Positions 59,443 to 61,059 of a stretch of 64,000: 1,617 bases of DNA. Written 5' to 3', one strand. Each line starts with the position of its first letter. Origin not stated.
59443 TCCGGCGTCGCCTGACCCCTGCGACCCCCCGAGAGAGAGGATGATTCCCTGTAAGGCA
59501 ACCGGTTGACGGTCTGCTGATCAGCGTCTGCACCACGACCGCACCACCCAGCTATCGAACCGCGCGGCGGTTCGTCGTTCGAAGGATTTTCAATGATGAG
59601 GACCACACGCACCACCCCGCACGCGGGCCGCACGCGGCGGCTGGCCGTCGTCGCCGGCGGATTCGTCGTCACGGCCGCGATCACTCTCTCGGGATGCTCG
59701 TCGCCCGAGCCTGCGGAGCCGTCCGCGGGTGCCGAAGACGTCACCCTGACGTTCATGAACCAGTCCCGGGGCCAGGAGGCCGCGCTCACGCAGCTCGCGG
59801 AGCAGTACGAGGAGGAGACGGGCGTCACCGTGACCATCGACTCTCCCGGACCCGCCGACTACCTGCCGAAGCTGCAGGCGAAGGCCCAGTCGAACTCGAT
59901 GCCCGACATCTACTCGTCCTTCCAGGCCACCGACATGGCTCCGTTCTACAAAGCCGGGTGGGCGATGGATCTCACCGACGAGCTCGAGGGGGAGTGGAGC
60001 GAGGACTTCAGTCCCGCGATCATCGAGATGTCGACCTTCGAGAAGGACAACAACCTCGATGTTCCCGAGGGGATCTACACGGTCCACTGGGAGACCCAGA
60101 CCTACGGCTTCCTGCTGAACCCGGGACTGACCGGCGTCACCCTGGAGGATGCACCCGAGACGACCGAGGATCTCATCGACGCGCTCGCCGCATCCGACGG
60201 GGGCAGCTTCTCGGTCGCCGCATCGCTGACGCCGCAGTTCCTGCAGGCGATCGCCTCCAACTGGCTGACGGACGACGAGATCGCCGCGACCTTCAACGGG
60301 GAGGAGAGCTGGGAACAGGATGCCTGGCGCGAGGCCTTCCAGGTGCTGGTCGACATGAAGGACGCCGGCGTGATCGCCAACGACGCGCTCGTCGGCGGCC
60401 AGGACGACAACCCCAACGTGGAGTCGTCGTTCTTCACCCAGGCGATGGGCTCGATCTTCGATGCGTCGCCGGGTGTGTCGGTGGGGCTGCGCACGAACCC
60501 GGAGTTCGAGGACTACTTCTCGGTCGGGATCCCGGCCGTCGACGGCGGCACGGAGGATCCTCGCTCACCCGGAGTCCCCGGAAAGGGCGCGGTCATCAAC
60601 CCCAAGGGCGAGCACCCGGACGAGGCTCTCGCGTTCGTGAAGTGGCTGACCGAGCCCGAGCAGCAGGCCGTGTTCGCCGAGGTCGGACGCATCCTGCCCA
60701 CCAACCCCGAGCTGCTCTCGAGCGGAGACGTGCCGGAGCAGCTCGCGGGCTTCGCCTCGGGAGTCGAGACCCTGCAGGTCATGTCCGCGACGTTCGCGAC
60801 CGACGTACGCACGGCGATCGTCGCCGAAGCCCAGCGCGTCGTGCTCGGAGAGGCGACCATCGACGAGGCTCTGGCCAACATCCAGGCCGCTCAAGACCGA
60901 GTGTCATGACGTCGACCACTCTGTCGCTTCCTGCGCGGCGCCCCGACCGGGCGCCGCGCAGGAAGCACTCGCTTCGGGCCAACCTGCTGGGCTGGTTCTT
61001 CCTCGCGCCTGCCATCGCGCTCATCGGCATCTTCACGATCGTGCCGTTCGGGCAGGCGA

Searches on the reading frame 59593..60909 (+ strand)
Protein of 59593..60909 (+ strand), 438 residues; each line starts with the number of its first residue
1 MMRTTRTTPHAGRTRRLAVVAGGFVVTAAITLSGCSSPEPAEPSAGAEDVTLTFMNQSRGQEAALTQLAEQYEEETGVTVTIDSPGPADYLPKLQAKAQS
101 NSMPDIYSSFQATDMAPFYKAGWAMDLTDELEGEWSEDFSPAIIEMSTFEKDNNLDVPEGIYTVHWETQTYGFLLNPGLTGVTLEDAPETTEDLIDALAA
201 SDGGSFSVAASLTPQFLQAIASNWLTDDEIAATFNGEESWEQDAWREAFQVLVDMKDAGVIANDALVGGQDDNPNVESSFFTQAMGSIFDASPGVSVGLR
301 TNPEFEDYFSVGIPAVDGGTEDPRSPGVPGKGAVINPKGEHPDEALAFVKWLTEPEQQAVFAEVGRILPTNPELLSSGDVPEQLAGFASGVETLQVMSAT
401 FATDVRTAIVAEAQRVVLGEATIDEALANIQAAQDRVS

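Call 121: search_protein_families(library=pfam, proteins=[window:59593-60909:+], max_evalue=0.00001)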
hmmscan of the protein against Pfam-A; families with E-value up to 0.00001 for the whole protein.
window:59593-60909:+ (438 aa): 3 families
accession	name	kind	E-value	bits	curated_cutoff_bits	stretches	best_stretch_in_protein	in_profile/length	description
PF01547.30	SBP_bac_1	-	2.5e-23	84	26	1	62-359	7-307/307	Bacterial extracellular solute-binding protein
PF13416.11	SBP_bac_8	-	1.4e-21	78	27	1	67-381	1-272/279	Bacterial extracellular solute-binding protein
PF13531.11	SBP_bac_11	-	5.1e-08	33.4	25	0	60-124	8-68/227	Bacterial extracellular solute-binding protein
